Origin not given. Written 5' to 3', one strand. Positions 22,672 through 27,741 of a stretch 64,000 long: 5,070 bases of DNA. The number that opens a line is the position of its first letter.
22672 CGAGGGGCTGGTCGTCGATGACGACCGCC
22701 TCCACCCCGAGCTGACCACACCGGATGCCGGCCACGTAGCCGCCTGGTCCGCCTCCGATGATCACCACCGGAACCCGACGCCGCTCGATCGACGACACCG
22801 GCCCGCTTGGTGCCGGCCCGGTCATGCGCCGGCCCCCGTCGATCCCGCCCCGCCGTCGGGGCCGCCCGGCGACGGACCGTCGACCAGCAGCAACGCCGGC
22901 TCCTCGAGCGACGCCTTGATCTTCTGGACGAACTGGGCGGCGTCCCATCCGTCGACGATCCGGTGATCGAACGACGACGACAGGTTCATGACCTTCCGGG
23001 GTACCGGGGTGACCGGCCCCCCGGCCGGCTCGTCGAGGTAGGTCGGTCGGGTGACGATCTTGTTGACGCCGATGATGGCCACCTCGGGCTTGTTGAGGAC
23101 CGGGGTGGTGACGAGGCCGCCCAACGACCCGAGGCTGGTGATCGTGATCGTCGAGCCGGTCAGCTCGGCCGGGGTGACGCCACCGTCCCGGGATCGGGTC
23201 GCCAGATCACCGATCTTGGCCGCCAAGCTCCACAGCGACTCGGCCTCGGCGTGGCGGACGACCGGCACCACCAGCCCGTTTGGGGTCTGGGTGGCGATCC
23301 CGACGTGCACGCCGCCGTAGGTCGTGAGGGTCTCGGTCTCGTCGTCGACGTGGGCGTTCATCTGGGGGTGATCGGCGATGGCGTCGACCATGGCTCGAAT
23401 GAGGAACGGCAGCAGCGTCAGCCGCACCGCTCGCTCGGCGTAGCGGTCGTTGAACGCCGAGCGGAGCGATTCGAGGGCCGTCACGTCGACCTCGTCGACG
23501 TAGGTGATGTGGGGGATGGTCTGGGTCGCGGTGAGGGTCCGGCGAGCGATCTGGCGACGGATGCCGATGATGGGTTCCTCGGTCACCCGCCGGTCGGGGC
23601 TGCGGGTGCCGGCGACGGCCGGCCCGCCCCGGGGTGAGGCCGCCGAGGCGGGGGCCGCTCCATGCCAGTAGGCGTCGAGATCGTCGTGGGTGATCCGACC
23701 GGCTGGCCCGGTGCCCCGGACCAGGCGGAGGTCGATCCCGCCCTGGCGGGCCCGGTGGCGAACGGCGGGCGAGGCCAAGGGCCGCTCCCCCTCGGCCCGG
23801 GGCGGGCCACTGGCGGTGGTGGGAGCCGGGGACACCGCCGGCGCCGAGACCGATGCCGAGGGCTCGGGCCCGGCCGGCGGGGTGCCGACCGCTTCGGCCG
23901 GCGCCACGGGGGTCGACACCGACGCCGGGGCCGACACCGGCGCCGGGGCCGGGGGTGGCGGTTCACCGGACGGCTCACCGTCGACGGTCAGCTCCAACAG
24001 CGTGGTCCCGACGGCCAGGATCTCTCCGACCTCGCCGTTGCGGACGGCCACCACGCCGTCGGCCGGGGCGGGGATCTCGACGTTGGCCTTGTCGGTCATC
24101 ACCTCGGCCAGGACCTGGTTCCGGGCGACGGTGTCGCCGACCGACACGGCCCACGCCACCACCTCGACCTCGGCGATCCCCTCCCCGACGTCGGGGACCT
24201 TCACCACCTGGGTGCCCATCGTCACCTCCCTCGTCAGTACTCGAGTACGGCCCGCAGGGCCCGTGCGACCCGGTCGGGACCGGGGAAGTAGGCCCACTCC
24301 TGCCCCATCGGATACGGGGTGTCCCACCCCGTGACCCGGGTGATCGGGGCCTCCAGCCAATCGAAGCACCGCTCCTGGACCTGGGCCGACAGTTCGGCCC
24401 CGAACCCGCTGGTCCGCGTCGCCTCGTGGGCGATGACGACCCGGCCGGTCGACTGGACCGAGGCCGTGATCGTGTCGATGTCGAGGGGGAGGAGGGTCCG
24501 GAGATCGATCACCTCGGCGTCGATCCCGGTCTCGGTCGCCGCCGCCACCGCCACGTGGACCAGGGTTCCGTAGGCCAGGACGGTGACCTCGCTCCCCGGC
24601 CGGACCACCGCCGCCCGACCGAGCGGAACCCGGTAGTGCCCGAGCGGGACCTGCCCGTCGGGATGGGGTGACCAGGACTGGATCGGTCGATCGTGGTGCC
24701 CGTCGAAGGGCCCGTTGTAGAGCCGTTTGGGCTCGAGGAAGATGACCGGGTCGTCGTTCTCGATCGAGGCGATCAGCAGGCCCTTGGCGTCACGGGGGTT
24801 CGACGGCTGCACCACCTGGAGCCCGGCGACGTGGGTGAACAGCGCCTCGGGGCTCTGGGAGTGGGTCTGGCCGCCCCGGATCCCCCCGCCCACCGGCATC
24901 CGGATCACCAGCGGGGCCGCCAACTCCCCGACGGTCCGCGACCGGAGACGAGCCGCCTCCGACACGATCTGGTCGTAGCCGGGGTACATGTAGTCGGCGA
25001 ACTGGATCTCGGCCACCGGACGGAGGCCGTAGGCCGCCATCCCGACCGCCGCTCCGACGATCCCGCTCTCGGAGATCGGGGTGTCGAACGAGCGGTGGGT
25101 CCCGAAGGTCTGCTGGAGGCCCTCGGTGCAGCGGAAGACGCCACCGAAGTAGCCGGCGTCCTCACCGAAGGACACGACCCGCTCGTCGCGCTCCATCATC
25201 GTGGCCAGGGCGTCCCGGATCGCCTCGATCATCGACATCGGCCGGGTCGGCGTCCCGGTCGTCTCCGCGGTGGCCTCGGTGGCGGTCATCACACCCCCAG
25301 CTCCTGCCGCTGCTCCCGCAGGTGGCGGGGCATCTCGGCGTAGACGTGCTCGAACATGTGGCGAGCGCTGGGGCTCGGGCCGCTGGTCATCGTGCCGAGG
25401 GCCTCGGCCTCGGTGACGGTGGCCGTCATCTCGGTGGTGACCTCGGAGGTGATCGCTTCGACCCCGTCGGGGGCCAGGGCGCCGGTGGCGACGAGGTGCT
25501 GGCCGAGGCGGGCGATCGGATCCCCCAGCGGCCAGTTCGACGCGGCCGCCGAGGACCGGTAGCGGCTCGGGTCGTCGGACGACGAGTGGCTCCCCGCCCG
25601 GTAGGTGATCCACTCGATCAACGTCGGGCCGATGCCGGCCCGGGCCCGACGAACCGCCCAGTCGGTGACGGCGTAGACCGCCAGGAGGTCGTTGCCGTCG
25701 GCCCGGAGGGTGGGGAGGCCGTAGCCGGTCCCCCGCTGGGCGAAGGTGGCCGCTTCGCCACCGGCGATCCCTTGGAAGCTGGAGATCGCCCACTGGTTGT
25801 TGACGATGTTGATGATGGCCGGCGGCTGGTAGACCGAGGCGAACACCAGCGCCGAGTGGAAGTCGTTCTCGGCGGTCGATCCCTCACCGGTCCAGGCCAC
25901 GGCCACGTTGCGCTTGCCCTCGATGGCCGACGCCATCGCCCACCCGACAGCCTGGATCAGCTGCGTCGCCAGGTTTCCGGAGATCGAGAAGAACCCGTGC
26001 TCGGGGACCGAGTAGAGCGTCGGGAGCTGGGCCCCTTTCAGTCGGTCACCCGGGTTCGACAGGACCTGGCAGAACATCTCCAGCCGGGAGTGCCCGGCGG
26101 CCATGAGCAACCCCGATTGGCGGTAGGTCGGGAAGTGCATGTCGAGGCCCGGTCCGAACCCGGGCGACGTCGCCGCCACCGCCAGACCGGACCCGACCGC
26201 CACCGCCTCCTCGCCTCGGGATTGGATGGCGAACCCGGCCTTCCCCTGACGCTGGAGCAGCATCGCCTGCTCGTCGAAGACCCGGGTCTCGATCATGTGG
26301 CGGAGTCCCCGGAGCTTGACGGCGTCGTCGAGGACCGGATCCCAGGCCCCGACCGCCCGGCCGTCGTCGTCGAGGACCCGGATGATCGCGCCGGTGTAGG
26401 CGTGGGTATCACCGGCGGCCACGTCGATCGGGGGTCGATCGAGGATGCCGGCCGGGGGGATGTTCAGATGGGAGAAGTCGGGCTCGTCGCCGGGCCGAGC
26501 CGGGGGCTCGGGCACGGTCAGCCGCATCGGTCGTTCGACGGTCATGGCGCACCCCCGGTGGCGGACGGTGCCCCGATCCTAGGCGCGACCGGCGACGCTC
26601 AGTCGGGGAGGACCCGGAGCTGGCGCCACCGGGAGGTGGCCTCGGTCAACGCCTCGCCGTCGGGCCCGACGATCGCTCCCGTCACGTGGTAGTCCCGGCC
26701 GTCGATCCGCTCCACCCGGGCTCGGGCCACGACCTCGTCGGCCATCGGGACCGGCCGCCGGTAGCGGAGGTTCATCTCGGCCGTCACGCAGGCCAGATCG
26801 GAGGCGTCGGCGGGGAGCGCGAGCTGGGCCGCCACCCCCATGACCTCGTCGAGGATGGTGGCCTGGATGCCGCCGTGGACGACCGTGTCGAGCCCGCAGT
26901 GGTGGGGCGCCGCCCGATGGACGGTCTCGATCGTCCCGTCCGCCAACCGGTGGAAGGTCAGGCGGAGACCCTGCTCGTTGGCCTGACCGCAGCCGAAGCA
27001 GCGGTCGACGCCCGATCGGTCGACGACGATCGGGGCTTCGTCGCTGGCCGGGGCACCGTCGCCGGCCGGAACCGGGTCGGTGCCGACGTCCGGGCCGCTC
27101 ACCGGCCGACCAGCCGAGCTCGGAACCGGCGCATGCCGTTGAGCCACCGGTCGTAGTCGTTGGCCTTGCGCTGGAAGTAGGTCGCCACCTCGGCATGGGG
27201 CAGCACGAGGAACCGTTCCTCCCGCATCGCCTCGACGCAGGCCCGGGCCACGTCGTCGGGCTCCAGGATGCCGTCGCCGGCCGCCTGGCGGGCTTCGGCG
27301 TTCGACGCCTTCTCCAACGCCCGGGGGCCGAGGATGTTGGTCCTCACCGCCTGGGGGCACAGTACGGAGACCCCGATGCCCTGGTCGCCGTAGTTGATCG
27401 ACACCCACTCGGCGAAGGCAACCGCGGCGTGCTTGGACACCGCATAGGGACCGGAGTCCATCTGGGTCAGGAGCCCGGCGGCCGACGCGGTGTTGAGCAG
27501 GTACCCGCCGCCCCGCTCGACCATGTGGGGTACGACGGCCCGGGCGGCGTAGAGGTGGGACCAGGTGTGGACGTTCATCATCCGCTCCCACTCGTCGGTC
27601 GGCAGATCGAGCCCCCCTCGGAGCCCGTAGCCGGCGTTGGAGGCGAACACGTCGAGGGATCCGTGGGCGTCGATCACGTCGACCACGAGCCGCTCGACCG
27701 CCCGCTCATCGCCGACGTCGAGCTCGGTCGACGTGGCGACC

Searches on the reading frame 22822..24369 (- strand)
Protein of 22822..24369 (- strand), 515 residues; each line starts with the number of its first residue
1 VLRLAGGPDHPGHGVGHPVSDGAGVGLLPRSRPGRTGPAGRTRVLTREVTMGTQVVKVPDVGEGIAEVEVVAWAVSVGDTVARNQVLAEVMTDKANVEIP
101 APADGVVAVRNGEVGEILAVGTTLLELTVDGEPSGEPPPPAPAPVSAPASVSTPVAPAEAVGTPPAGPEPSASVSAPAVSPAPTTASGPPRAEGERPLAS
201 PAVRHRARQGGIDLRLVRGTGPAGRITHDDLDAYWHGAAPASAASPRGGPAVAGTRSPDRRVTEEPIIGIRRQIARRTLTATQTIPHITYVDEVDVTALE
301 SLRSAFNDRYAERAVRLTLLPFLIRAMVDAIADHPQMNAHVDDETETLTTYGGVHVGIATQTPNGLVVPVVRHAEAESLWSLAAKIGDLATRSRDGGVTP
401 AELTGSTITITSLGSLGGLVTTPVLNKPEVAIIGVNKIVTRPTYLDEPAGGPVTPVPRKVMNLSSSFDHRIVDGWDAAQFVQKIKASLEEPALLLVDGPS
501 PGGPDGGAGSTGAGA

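Call 63: search_protein_families(library=pfam, proteins=[window:22822-24369:-], max_evalue=0.001)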
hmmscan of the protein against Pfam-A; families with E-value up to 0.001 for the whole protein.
window:22822-24369:- (515 aa): 3 families
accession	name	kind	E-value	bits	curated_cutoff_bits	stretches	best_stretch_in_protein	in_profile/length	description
PF00198.28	2-oxoacid_dh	-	3.8e-75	252.7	23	1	262-495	4-231/232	2-oxoacid dehydrogenases acyltransferase (catalytic domain)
PF00364.28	Biotin_lipoyl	-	4.6e-17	62.1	22.1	1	55-127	2-73/73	Biotin-requiring enzyme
PF02817.22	E3_binding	-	2.5e-13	50.4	23.7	1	197-231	1-35/36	e3 binding domain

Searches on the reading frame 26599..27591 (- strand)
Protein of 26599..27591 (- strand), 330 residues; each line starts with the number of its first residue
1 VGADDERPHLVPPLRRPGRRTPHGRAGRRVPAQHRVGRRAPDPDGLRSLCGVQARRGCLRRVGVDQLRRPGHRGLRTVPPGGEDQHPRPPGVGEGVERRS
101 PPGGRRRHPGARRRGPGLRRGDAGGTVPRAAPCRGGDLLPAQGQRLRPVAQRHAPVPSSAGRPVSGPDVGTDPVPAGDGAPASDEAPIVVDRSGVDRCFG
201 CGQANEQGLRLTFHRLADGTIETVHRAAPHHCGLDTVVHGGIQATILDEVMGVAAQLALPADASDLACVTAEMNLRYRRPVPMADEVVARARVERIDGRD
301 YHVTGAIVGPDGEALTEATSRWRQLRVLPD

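Call 63: search_protein_families(library=pfam, proteins=[window:26599-27591:-], max_evalue=0.001)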
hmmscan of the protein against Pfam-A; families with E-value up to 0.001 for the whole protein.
window:26599-27591:- (330 aa): 2 families
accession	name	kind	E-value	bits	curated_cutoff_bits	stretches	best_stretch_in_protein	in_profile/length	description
PF03061.28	4HBT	-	5.7e-12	46.2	20.6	1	237-299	3-62/79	Thioesterase superfamily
PF13279.12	4HBT_2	-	0.00016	22.5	25.5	1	264-312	42-91/122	Thioesterase-like superfamily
